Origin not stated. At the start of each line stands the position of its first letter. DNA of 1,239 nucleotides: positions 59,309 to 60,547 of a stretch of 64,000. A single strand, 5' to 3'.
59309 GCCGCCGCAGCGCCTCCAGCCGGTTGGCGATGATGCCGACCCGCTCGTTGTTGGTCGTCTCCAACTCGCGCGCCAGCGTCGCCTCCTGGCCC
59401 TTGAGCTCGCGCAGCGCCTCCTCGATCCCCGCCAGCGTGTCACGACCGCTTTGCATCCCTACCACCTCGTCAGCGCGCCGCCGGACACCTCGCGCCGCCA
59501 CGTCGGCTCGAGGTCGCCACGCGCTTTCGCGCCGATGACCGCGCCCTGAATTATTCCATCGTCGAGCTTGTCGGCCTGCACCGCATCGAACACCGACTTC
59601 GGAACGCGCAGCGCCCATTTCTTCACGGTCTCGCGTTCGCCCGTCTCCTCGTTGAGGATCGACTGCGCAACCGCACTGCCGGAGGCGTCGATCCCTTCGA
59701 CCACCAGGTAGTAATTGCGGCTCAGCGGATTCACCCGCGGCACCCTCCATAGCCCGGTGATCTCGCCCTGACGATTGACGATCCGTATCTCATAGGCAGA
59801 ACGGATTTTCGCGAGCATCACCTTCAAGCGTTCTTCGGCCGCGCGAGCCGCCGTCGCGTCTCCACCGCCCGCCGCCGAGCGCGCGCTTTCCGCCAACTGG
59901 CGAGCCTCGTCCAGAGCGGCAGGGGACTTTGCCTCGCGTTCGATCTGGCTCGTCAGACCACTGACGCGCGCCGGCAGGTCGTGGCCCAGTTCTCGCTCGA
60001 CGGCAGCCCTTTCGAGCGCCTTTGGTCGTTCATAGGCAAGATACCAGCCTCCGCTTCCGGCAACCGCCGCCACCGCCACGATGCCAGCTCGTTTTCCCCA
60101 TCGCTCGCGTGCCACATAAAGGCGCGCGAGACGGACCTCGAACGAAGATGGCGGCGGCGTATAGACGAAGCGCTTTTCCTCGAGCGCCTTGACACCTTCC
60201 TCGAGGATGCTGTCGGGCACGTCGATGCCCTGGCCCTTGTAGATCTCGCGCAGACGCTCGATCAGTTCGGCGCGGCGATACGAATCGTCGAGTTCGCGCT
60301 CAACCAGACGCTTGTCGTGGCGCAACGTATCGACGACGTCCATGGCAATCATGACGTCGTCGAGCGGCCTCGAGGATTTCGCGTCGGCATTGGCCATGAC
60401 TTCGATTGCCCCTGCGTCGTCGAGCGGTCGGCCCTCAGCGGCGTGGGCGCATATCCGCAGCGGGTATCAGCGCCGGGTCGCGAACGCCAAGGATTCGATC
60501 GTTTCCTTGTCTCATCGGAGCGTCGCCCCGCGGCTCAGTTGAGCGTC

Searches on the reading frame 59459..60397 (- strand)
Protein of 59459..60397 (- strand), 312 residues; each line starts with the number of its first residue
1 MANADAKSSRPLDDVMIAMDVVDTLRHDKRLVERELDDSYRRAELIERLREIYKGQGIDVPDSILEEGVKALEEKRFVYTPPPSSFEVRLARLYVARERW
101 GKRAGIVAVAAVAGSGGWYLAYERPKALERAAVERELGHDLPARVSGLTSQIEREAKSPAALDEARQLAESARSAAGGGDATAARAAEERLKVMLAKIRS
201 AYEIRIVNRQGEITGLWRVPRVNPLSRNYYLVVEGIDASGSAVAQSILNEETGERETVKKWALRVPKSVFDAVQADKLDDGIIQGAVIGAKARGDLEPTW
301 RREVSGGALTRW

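Call 58: search_protein_families(library=ncbifam, proteins=[window:59459-60397:-], max_evalue=0.00001)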
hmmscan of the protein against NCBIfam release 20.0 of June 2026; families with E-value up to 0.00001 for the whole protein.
window:59459-60397:- (312 aa): 0 families

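Call 70: search_protein_families(library=pfam, proteins=[window:59459-60397:-], max_evalue=0.00001)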
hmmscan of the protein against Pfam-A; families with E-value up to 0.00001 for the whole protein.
window:59459-60397:- (312 aa): 1 family
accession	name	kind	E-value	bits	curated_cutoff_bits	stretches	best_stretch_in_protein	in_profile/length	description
PF19911.4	DUF6384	-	2e-121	405.3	25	1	6-312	2-308/308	Family of unknown function (DUF6384)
